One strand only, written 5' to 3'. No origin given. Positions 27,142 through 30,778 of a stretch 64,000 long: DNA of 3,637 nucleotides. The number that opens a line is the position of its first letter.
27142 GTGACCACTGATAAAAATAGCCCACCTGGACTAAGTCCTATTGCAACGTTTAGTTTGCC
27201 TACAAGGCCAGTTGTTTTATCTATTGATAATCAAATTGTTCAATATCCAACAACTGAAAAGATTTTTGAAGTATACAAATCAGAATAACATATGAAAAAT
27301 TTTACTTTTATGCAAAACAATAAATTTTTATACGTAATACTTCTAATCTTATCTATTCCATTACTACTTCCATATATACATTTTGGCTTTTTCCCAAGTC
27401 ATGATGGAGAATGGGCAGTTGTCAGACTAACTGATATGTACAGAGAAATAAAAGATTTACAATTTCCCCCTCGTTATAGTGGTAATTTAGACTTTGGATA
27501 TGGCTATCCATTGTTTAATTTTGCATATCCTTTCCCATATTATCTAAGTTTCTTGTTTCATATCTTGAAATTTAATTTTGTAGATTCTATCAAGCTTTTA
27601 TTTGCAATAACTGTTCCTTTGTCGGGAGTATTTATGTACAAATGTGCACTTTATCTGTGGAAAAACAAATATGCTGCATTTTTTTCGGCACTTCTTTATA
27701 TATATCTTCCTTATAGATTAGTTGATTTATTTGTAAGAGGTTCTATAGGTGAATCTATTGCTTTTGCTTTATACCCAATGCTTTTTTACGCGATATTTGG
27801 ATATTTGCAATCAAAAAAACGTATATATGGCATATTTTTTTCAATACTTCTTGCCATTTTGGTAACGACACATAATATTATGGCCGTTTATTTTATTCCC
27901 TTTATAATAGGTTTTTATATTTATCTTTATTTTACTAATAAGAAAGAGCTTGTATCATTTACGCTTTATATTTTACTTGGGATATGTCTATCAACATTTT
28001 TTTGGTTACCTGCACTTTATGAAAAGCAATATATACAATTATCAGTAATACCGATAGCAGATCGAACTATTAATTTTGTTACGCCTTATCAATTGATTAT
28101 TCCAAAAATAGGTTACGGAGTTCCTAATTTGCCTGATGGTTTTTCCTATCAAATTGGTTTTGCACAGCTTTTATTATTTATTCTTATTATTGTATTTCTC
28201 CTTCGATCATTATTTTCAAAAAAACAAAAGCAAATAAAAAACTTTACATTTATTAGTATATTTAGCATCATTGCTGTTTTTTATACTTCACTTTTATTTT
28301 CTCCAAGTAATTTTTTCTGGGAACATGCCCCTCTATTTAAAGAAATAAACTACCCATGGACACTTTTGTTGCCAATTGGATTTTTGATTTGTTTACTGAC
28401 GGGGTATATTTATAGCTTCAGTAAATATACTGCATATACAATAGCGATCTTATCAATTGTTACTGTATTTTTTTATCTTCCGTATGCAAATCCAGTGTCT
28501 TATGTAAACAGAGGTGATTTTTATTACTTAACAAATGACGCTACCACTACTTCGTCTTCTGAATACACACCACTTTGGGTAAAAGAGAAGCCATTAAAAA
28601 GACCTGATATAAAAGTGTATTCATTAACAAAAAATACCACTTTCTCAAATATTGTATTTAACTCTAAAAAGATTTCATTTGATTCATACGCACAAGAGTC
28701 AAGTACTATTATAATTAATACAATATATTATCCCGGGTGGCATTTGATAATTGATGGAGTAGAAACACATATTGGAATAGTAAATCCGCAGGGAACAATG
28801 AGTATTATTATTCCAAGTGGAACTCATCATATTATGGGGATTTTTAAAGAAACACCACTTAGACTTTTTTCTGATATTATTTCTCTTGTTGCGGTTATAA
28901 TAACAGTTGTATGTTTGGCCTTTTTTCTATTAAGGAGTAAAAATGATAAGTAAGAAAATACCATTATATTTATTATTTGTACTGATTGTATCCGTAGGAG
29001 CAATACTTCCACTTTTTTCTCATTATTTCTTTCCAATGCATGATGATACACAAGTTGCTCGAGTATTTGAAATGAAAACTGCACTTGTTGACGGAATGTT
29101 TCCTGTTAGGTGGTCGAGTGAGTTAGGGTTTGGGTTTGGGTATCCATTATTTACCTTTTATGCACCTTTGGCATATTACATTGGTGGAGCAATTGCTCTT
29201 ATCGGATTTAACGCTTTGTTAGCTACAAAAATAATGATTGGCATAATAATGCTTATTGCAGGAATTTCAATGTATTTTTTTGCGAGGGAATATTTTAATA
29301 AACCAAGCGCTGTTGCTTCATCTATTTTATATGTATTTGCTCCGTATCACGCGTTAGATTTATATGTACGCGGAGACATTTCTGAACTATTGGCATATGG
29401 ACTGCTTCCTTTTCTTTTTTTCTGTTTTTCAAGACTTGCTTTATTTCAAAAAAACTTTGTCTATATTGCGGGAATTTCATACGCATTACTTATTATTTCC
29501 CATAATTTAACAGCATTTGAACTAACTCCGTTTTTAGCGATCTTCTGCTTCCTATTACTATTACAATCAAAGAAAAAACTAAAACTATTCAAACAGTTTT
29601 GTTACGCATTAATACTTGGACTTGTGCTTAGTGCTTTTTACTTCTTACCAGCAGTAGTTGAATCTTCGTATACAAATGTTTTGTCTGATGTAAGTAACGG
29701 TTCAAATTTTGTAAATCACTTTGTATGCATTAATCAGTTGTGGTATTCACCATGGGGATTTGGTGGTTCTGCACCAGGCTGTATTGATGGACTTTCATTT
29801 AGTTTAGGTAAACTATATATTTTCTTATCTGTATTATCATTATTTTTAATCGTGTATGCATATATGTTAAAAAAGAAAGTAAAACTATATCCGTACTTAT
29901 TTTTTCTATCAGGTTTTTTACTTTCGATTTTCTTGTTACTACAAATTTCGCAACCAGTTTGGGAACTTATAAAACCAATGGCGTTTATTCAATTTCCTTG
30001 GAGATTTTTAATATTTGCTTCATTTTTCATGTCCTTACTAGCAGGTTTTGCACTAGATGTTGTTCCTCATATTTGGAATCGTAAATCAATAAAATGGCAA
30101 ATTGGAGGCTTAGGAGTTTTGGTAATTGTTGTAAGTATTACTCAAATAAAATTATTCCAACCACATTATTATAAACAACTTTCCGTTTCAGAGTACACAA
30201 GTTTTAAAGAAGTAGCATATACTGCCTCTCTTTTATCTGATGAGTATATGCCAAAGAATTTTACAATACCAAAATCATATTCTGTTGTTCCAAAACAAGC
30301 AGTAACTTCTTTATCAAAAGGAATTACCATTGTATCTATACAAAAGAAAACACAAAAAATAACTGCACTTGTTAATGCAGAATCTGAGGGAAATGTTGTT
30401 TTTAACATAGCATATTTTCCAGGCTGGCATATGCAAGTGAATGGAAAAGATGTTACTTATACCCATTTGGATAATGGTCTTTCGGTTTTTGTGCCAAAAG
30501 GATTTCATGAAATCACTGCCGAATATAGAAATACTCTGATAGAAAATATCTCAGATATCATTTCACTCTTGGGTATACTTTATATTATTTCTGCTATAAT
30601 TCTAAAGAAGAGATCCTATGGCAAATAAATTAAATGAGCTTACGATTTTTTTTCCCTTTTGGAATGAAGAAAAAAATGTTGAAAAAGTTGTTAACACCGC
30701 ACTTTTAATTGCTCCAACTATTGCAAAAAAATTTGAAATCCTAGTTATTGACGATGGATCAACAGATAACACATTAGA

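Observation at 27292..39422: YfhO-like trio sharing an N-terminal HD…R / FP-x-RW…GYGYPLF loop and a C-terminal YYPGWH beta-domain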

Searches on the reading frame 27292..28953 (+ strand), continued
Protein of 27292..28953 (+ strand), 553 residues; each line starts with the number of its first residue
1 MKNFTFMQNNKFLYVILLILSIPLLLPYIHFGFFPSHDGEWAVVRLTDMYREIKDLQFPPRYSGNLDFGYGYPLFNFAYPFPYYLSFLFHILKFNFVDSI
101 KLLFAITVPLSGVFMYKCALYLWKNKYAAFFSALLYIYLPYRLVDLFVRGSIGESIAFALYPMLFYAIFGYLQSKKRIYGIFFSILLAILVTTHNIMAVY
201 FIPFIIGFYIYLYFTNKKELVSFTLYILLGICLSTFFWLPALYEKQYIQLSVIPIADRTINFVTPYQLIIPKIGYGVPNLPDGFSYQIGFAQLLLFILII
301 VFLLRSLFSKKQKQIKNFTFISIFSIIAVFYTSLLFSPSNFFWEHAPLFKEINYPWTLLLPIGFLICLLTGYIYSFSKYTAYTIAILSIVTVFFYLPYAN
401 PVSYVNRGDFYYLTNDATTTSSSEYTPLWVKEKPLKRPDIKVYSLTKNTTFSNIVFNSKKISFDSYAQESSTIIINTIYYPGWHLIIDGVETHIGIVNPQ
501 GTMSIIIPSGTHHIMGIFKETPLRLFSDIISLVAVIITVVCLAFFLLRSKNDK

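Call 45: find_encoding_contigs(protein=P0004, flank=10000, max_places=1)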
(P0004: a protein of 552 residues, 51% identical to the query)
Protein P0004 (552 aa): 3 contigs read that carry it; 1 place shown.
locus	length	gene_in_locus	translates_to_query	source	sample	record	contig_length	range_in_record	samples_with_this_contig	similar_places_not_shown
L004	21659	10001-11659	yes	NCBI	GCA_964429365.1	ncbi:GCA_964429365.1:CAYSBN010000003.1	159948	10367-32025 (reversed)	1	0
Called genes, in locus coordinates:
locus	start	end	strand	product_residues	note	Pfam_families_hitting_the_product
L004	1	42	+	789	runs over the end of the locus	PF02190:LON_substr_bdg, PF13401:AAA_22 (faint), PF00004:AAA, PF07728:AAA_5 (weak), PF22667:Lon_lid, PF05362:Lon_C, PF13541:ChlI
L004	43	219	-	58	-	PF20106:DUF6496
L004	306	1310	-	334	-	PF00890:FAD_binding_2 (faint), PF03486:HI0933_like (faint), PF07992:Pyr_redox_2, PF13738:Pyr_redox_3, PF00070:Pyr_redox (weak)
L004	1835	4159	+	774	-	PF26449:DUF8128, PF01935:DUF87, PF10412:TrwB_AAD_bind (weak)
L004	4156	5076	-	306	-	-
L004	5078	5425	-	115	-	PF23477:zf_Tbcl_2 (faint), PF13451:zf_Tbcl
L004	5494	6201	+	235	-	PF00535:Glycos_transf_2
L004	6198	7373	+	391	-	PF26314:MptA_B_family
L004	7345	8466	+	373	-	-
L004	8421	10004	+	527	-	PF13231:PMT_2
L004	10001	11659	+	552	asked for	PF10131:PTPS_related (faint)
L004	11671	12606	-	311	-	-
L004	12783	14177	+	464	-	PF10131:PTPS_related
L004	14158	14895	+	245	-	PF00535:Glycos_transf_2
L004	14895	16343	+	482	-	PF01943:Polysacc_synt, PF13440:Polysacc_synt_3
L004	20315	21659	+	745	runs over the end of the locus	PF09586:YfhO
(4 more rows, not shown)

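Call 65: find_related_loci(query=A1, collection=genome_contigs, flank=10000)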
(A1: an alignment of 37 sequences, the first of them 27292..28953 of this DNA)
Query A1 (553 aa) in genome_contigs; peptide patterns used: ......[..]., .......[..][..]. (x = any residue, [..] = any of these).
570 stretches matched a pattern; 541 encode a relative of the query (tblastn E <= 1e-3); the best 80 are kept; 80 distinct loci.
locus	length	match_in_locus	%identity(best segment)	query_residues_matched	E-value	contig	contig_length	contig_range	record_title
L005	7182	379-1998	51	9-545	1e-168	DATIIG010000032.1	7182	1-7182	MAG TPA_asm: Candidatus Saccharimonadales bacterium isolate SMAG_U15658 k141_650352, whole genome shotgun sequence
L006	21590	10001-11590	52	1-528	2e-166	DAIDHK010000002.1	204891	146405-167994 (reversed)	MAG TPA_asm: Candidatus Levyibacteriota bacterium isolate clean343 NODE_2_length_204891_cov_11.242083, whole genome shot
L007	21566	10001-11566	52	21-539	1e-165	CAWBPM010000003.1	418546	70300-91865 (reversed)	MAG: Candidatus Levybacteria bacterium isolate MFD01476.bin.1.72 genome assembly, contig: contig_44256, whole genome sho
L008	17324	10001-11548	52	15-528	8e-164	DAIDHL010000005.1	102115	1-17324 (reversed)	MAG TPA_asm: Candidatus Levyibacteriota bacterium isolate clean344 NODE_5_length_102115_cov_5.570846, whole genome shotg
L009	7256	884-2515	50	1-549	5e-163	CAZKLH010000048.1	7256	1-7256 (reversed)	MAG TPA_asm: uncultured Gammaproteobacteria bacterium isolate SRP200132_co1_753 genome assembly, contig: NODE_19071_leng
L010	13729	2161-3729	51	21-545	7e-162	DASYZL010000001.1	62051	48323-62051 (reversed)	MAG TPA_asm: Patescibacteria group bacterium isolate SMAG_U6361 k141_1012309, whole genome shotgun sequence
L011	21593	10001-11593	50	18-551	1e-159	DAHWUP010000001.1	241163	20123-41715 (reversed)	MAG TPA_asm: Candidatus Levyibacteriota bacterium isolate clean1537 NODE_1_length_241163_cov_9.246451, whole genome shot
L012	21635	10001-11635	49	1-539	5e-157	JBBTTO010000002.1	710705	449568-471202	MAG: Patescibacteria group bacterium isolate H52-bin062_1 H52_bin062_1_000000000002, whole genome shotgun sequence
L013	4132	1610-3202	49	3-528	2e-161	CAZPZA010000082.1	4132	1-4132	MAG TPA_asm: uncultured Gammaproteobacteria bacterium isolate binchicken_co21_463 genome assembly, contig: NODE_32862_le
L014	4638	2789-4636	50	5-532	1e-159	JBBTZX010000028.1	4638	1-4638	MAG: Patescibacteria group bacterium isolate H14-bin027_1 H14_bin027_1_000000000028, whole genome shotgun sequence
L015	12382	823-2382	48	18-545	5e-155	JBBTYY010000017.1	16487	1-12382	MAG: Patescibacteria group bacterium isolate H52-bin050_1 H52_bin050_1_000000000017, whole genome shotgun sequence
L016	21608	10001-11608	49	18-553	1e-154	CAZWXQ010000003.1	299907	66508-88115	MAG TPA_asm: uncultured Gammaproteobacteria bacterium isolate SRP292972_co3_100 genome assembly, contig: NODE_48_length_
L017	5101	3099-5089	48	12-543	1e-156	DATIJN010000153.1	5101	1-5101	MAG TPA_asm: Candidatus Saccharimonadales bacterium isolate SMAG_U15692 k141_301977, whole genome shotgun sequence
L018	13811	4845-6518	47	1-551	2e-153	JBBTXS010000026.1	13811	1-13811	MAG: Patescibacteria group bacterium isolate H51-bin091_1 H51_bin091_1_000000000026, whole genome shotgun sequence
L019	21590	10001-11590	48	12-542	9e-152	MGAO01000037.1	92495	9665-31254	MAG: Candidatus Roizmanbacteria bacterium RIFCSPLOWO2_01_FULL_40_14 rifcsplowo2_01_scaffold_425, whole genome shotgun se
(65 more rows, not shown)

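Call 78: search_protein_families(library=pfam, alignment_id=A1, max_evalue=0.001)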
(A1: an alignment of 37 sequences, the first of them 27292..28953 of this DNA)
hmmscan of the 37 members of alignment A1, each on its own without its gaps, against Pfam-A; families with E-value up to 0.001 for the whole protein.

A. member 1, window:27292-28953:+ (553 aa): 0 families

B. families by the number of members that match (of 37 scanned): 2 families
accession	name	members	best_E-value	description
PF10131.15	PTPS_related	29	4e-12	6-pyruvoyl-tetrahydropterin synthase related domain; membrane protein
PF09586.16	YfhO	6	7.5e-16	Bacterial membrane protein YfhO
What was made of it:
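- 27292..28953 (+): Protein A, 553 aa: PF10131-type (YfhO-related) GT-C glycosyltransferase with ~12 TM helices. 29/37 aligned relatives hit PF10131 (call 78).
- On Pfam YfhO (PF09586): Only 6/37 A-family sequences hit YfhO at E<=1e-3 (call 78).
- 29/37 members of the A family hit PF10131 (call 78).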

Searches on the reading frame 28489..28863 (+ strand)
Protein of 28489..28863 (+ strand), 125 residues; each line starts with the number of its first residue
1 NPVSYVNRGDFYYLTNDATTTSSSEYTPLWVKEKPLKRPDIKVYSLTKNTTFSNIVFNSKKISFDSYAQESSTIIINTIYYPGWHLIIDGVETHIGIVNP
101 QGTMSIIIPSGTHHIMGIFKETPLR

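Call 61: predict_structure(alignment_id=A3)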
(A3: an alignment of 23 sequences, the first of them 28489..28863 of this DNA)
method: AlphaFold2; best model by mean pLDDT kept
length: 125 residues; sequences in the alignment: 23
mean_pLDDT: 73.4   pTM: 0.64
mean pLDDT of the five models: 73.4, 71.2, 70.8, 70.0, 69.4
residues with pLDDT >= 90: 45; 70-90: 32; 50-70: 19; < 50: 29
segments of 3 or more residues with pLDDT < 50: 1-26, 123-125
pLDDT, mean of each block of 10 residues (from residue 1): 42 39 49 58 87 90 94 85 86 81 87 93 50
secondary structure, 60 per line:
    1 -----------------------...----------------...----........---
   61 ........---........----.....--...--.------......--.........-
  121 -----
elements in order: E43-45 E50-57 E61-68 E72-79 E84-88 E91-93 E103-108 E111-119
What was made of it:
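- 28609..28851 (+): C-terminal eight-stranded β-sandwich of A (residues ~440-520, YYPGWH at 479-484), between TM11 and the final TM12. Domain-only model gives the same strands at pLDDT 85-94 (call 61).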

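Call 63: fold_search(model_id=the predicted structure, library=pdb)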
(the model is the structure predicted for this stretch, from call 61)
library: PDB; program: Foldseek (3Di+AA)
matches with E <= 10: 995; with E <= 0.001: 0
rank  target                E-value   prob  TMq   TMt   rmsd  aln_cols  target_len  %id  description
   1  7xdi_F                1.8e-03  1.00  0.48  0.15   3.3        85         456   20  Tail structure of bacteriophage SSV19 (released 2022-08-10)
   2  5cz3_B                7.2e-03  0.97  0.31  0.27   8.0       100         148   11  Crystal Structure of Myxoma Virus M64 (released 2015-11-18)
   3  5cz3_A                1.1e-02  0.96  0.31  0.27   8.0       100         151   11  Crystal Structure of Myxoma Virus M64 (released 2015-11-18)
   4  8k42_C                2.8e-02  0.99  0.40  0.19   6.0       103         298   17  Structure of full Banna virus (released 2024-03-27)
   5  6tvk                  3.2e-02  1.00  0.47  0.11   3.9       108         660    7  Alpha-L-fucosidase isoenzyme 2 from Paenibacillus thiaminolyticus (released 2021-07-21)
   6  8k42_H                3.2e-02  0.99  0.40  0.19   5.7       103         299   16  Structure of full Banna virus (released 2024-03-27)
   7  8ozu_H                3.5e-02  0.99  0.43  0.16   4.0       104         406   10  Fucosidase crystal structure (released 2024-11-20)
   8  8ozu_D                3.9e-02  0.99  0.42  0.16   4.0       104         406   10  Fucosidase crystal structure (released 2024-11-20)
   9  8ozu_C                4.2e-02  0.99  0.43  0.16   4.0       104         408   10  Fucosidase crystal structure (released 2024-11-20)
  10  8ozu_G                4.2e-02  0.99  0.43  0.16   4.0       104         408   10  Fucosidase crystal structure (released 2024-11-20)
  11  4qhp                  4.2e-02  0.69  0.25  0.05  10.5        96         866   14  Crystal structure of Aminopeptidase N in complex with the phosphinic dipeptide analogue LL-(R,S)-hPheP[CH2]Phe(4-CH2NH2) (released 2014-09-24)
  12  9hyj_E                4.4e-02  0.99  0.43  0.16   4.0       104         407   10  AlfB fucosidase in complex with Fucose (released 2025-06-04)
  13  9hyj_B                4.4e-02  0.99  0.43  0.16   4.0       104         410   10  AlfB fucosidase in complex with Fucose (released 2025-06-04)
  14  8k4a_H                4.4e-02  0.99  0.41  0.20   5.6       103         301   17  Structure of Banna virus core (released 2024-03-27)
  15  2gtq                  4.4e-02  0.77  0.29  0.06  10.8        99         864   14  Crystal structure of aminopeptidase N from human pathogen Neisseria meningitidis (released 2006-05-30)
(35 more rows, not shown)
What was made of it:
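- On Carbohydrate-binding module (for the YYPGW domain): The nearest are accessory β-sandwich domains of GH29, GH30, GH146, GH39 and GH44 hydrolases and a phage tail protein (call 63).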

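Call 64: search_protein_families(library=pfam, proteins=[window:28489-28863:+], max_evalue=10)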
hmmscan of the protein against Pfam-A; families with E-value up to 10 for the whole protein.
window:28489-28863:+ (125 aa): 0 families

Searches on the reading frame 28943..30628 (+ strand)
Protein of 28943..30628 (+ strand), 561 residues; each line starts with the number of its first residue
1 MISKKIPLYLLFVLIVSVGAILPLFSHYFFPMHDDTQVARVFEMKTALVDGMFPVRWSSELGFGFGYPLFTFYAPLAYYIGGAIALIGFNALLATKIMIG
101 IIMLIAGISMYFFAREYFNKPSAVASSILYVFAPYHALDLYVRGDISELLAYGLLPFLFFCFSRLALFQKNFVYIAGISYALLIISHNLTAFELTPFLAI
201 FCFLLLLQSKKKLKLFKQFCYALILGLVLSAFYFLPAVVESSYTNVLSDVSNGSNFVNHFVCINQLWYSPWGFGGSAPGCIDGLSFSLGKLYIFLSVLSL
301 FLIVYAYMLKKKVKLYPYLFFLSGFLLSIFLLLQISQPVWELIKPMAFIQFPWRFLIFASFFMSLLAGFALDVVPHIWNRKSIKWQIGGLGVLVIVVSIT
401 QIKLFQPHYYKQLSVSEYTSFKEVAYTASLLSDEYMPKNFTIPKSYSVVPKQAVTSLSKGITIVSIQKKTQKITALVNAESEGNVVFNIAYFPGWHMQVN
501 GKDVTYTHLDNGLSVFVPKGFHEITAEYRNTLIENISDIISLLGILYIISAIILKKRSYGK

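Call 7: search_protein_families(library=pfam, proteins=[window:28943-30628:+], max_evalue=0.01)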
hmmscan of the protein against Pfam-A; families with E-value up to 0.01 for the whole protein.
window:28943-30628:+ (561 aa): 3 families
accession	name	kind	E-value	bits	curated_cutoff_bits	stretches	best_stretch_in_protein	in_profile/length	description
PF09586.16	YfhO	-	7.5e-16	58.1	28.5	2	57-416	54-397/835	Bacterial membrane protein YfhO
PF10131.15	PTPS_related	-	6.5e-10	38.5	26.4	1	70-409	1-314/621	6-pyruvoyl-tetrahydropterin synthase related domain; membrane protein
PF13231.12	PMT_2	-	0.0011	19.7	26.1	1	75-229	4-153/160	Dolichyl-phosphate-mannose-protein mannosyltransferase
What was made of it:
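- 28943..30628 (+): Protein B, 561 aa: paralog of A; its start overlaps A's stop by 11 nt. YfhO 58.1 bits and PTPS_related 38.5 bits, both above the gathering score (call 7).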

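Call 15: search_solved_structures(query=window:28943-30628:+, max_evalue=10)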
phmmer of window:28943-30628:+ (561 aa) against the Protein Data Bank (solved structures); distinct sequences matched with E-value up to 10: 1.
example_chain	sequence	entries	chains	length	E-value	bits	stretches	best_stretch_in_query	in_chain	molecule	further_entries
3fvz_A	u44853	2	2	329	1.4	11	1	436-503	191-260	Peptidyl-glycine alpha-amidating monooxygenase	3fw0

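Call 25: search_protein_families(library=ncbifam, proteins=[window:28943-30628:+], max_evalue=0.01)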
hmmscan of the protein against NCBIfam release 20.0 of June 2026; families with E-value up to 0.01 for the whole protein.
window:28943-30628:+ (561 aa): 1 family
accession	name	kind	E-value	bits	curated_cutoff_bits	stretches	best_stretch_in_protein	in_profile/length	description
NF053599.1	transp_MmpA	equivalog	0.0071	15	210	0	83-242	55-204/543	MmpA family trehalose lipid delivery protein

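Call 34: search_protein_representatives(protein=window:28943-30628:+)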
Query: 561 residues. Proteins with E-value up to 0.001 (for the whole library): 12245; up to 1e-10: 7718; up to 1e-30: 2616. The best 150 are listed.
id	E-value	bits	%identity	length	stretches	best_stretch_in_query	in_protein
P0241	0.0e+00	1228.0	100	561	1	1-561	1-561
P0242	2.0e-159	548.5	33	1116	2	11-547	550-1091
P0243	1.4e-140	486.3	46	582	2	174-557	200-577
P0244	5.3e-135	467.9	45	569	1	5-557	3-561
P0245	2.0e-133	462.7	43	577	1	9-556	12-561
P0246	1.3e-131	456.8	44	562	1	3-557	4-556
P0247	1.5e-131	456.5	42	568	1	6-553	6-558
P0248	5.0e-130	451.5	43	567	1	5-557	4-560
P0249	8.9e-129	447.4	43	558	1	4-556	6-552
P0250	1.5e-127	443.3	31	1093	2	10-557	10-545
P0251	1.8e-126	439.7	43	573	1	9-557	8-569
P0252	3.1e-125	435.7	43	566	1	8-555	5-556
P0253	8.3e-125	434.3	42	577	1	11-558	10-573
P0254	1.5e-124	433.4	40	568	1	9-554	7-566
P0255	4.3e-124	431.9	45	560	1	5-557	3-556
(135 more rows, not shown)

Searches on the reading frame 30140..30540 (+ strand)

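Call 64: search_protein_families(library=pfam, proteins=[window:30140-30540:+], max_evalue=10)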
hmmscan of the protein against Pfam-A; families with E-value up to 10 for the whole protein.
window:30140-30540:+ (133 aa): 2 families
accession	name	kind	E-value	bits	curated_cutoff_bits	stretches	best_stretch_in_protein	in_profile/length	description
PF09586.16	YfhO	-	2.9e-07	29.7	28.5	1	52-130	745-824/835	Bacterial membrane protein YfhO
PF06962.18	rRNA_methylase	-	0.096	13.1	22.7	1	66-125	29-88/137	Putative rRNA methylase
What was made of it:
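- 30293..30529 (+): C-terminal β-domain of B (YFPGWH). Matches Pfam YfhO model positions 745-824/835 (call 64).
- Closest known: YfhO. Same: The C-terminal YYPGW β-domain maps to the end of the YfhO model (call 64).
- The B and C fragments both hit the same C-terminal segment of the Pfam YfhO HMM (call 64).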
